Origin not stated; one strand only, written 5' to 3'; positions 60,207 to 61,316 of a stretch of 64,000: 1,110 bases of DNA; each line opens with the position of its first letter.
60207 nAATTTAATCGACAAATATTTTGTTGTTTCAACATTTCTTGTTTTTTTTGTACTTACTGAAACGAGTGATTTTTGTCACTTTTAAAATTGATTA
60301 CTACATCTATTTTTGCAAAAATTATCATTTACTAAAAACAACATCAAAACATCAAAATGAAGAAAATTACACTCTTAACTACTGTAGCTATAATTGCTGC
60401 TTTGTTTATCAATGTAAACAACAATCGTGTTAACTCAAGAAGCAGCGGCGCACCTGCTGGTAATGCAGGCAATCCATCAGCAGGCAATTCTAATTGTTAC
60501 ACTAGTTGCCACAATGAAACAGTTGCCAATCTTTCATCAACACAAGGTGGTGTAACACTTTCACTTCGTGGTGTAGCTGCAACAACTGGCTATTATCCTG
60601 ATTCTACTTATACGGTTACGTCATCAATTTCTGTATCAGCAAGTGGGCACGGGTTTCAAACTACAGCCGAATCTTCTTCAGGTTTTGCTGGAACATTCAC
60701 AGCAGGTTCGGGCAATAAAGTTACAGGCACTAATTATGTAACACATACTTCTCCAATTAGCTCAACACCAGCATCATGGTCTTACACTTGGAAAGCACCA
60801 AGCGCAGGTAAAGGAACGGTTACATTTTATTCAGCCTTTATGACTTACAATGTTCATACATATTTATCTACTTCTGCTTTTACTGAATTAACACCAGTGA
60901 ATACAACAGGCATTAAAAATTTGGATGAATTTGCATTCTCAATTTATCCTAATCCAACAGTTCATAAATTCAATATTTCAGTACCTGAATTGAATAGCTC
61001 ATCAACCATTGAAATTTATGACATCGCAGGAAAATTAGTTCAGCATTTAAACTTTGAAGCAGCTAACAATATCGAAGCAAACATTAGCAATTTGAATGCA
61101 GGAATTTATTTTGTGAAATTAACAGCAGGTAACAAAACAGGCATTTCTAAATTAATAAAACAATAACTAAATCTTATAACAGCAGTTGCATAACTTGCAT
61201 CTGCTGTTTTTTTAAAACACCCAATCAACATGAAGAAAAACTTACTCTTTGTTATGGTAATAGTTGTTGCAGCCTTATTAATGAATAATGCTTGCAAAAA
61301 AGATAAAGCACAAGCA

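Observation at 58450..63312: Candidate undescribed cell-surface redox/metal-handling cluster exported through the T9SS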

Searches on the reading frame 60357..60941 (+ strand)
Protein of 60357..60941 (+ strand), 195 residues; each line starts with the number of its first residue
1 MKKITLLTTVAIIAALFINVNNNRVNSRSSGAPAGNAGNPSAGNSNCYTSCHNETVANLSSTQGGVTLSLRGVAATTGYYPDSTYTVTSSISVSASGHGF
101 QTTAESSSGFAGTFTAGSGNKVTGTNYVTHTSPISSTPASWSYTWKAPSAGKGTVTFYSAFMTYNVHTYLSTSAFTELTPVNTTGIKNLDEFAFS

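Call 41: find_homologous_proteins(query=window:60357-60941:+, max_evalue=0.001)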
Query window:60357-60941:+ (195 aa): 8 proteins with E <= 0.001 among 436 candidates.
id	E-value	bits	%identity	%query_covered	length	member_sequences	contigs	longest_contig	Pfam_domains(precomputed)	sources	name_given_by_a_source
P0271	1.0e-111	389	95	100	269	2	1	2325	PF18962.8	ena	-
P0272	7.0e-99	347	85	100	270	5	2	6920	PF18962.8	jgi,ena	jgi:hypothetical protein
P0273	5.5e-87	308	78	100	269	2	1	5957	PF18962.8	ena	-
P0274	3.2e-62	227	62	100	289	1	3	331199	PF18962.8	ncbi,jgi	ncbi:MAG: hypothetical protein RJA07_1274 [Bacteroidota bacterium]|jgi:hypothetical protein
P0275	2.1e-41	160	52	91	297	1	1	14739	PF18962.8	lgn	-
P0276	5.5e-29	119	43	98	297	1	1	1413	PF18962.8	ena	-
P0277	2.6e-16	78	37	82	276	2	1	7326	PF18962.8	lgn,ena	-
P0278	2.6e-13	68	37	82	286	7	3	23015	PF02014.24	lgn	-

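Call 43: find_encoding_contigs(protein=P0274, flank=7000, max_places=1)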
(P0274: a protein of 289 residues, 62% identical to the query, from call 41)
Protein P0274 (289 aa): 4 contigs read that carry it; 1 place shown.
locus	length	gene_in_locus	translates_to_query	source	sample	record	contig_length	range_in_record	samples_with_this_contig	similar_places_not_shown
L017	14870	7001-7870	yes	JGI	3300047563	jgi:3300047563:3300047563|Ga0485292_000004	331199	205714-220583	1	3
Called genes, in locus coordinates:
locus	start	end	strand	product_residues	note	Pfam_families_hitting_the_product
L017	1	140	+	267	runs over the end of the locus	PF02592:Vut_1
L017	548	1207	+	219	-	-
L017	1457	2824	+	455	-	PF07494:Reg_prop (faint)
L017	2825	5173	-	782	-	PF02837:Glyco_hydro_2_N (faint), PF22666:Glyco_hydro_2_N2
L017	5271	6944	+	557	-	PF00595:PDZ, PF13180:PDZ_2 (weak), PF17820:PDZ_6, PF03572:Peptidase_S41, PF28547:CHD_PDZ-protease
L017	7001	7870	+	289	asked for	PF18962:Por_Secre_tail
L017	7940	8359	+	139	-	PF00355:Rieske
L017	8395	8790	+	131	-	-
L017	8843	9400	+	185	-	PF04264:YceI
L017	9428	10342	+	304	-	PF19089:DUF5777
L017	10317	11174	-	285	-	-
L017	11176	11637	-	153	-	-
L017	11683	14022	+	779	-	PF00930:DPPIV_N, PF26549:Tricorn_N (faint), PF02129:Peptidase_S15, PF20434:BD-FAE (faint), PF00326:Peptidase_S9, PF01738:DLH (weak), PF12146:Hydrolase_4 (weak)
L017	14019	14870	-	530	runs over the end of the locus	PF05977:MFS_3 (weak), PF07690:MFS_1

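Call 44: find_encoding_contigs(protein=P0275, flank=7000, max_places=1)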
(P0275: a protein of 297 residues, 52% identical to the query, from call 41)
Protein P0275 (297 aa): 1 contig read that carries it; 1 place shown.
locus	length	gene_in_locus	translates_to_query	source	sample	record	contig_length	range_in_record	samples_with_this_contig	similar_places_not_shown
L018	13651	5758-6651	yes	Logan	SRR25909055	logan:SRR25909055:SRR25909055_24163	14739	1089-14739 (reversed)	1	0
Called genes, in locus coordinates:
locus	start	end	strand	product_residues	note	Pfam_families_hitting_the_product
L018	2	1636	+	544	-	?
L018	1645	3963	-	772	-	PF22666:Glyco_hydro_2_N2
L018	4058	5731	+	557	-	PF00595:PDZ, PF13180:PDZ_2 (weak), PF17820:PDZ_6, PF03572:Peptidase_S41, PF28547:CHD_PDZ-protease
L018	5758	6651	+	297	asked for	PF18962:Por_Secre_tail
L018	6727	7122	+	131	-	-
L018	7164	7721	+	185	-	PF04264:YceI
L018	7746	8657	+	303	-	PF19089:DUF5777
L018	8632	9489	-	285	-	-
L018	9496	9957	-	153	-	-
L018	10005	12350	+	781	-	PF26549:Tricorn_N (faint), PF00930:DPPIV_N, PF02129:Peptidase_S15, PF20434:BD-FAE (faint), PF00326:Peptidase_S9, PF12146:Hydrolase_4 (weak)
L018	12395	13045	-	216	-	PF13505:OMP_b-brl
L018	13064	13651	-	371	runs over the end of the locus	PF07291:MauE, PF07681:DoxX (weak)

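Call 45: find_encoding_contigs(protein=P0278, flank=7000, max_places=2)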
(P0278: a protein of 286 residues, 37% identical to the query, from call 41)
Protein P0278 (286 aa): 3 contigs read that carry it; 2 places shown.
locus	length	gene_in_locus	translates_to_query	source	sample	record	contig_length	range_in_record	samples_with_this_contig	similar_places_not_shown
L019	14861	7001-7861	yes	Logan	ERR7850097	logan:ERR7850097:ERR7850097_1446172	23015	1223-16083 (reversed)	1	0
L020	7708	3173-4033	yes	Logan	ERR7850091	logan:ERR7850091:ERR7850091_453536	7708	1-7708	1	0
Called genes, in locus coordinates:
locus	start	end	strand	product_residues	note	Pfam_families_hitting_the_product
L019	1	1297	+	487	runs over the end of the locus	PF00675:Peptidase_M16, PF05193:Peptidase_M16_C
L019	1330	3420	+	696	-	PF00675:Peptidase_M16, PF05193:Peptidase_M16_C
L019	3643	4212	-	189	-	PF01812:5-FTHF_cyc-lig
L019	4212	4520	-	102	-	PF02575:YbaB_DNA_bd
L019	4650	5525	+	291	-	PF19089:DUF5777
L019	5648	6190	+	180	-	PF04264:YceI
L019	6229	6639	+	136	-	-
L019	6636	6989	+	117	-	-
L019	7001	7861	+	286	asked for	PF02014:Reeler (weak)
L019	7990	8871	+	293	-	PF02900:LigB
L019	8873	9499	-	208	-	PF00072:Response_reg (weak), PF00196:GerE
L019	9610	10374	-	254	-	PF03372:Exo_endo_phos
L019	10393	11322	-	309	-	PF07719:TPR_2 (faint), PF13414:TPR_11 (faint), PF13428:TPR_14 (faint), PF13431:TPR_17 (faint), PF13432:TPR_16 (faint), PF00515:TPR_1 (faint), PF13181:TPR_8 (faint), PF14559:TPR_19, +2 more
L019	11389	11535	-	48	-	PF14054:DUF4249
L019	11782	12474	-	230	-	-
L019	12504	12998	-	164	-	-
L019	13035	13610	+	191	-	PF13580:SIS_2, PF01380:SIS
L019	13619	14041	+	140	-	PF05099:TerB (faint)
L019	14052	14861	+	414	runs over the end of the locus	PF05343:Peptidase_M42 (faint), PF01546:Peptidase_M20, PF07687:M20_dimer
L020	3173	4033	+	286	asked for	PF02014:Reeler (weak)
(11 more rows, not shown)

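Call 75: search_protein_families(library=pfam, max_evalue=0.01, proteins=[L019:6229-6639:+])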
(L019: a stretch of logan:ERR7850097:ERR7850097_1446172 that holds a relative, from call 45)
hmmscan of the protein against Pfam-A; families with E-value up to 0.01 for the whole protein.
L019:6229-6639:+ (136 aa): 0 families

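Call 83: search_solved_structures(query=A4, max_evalue=10, show_alignments=3)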
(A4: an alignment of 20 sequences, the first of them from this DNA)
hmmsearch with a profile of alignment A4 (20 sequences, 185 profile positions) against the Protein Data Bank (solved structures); distinct sequences matched with E-value up to 10: 7.
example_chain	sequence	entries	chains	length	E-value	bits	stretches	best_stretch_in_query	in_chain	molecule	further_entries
2zou_A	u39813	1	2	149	0.00027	24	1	59-156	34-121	Spondin-1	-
2zot_A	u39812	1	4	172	0.0004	23.4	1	59-156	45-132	Spondin-1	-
3coo_A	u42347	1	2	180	0.00044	23.3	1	59-156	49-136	Spondin-1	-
8j5b_B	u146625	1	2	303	0.47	13.4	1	104-159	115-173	Capsid protein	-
8j5b_D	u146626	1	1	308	0.48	13.4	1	104-159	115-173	Capsid protein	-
8i5l_A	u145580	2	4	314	0.51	13.3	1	104-159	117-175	Capsid protein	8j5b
8jg5_A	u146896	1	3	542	1.1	12.2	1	104-154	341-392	VP1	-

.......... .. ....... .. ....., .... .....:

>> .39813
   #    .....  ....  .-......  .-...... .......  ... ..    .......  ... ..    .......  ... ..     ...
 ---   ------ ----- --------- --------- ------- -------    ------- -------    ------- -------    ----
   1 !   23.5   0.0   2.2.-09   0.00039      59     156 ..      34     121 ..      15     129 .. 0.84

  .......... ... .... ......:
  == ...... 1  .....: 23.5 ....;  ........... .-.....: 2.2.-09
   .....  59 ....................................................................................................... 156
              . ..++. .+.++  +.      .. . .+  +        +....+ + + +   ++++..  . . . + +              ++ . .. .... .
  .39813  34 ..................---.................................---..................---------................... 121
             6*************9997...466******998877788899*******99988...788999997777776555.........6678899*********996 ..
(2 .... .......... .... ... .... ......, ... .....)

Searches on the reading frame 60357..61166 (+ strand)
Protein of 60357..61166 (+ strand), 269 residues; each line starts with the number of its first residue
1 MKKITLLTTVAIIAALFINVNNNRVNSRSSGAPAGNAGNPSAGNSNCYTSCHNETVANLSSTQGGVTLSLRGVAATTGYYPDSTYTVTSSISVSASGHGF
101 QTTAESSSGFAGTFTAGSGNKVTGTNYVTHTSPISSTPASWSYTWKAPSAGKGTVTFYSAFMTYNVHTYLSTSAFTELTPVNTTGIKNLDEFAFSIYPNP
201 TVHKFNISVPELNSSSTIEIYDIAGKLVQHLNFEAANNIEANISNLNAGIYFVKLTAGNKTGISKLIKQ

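Call 3: search_protein_families(library=pfam, max_evalue=0.1, proteins=[window:60357-61166:+])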
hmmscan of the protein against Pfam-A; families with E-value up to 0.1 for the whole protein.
window:60357-61166:+ (269 aa): 3 families
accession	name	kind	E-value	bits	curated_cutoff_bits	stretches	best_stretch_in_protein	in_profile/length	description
PF18962.6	Por_Secre_tail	-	5.9e-18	65.4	27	1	196-267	1-74/75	Secretion system C-terminal sorting domain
PF13585.12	CHU_C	-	0.053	14.1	27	0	204-257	17-72/86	CHU_C Type IX secretion signal domain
PF21703.3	Gp10A-like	-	0.089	12.9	27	0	26-102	197-271/279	Major capsid protein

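Call 4: search_protein_families(library=ncbifam, max_evalue=0.1, proteins=[window:60357-61166:+])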
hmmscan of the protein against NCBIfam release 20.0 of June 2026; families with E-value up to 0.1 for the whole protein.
window:60357-61166:+ (269 aa): 5 families
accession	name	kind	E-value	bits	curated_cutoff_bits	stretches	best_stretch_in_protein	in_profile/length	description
TIGR04183.1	Por_Secre_tail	domain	1.9e-18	66.2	23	1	196-269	1-72/72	T9SS type A sorting domain-containing protein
NF038113.1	T9SSA_dep_M36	equivalog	9.3e-14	50.5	885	1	179-268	781-868/869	T9SS-dependent M36 family metallopeptidase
NF050177.1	TapA_OM_Porphy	equivalog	2.5e-06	26.5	500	1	190-267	467-542/544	TapA/TapC family T9SS-dependent outer membrane protein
NF052323.1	T9SSA_dep_M6i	equivalog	2.2e-05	22.6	600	1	196-265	960-1035/1043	T9SS-dependent M6-like inactivated metalloprotease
NF033708.1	T9SS_Cterm_ChiA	domain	5.9e-05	22.9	40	1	218-267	4-53/55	T9SS sorting signal type C domain-containing protein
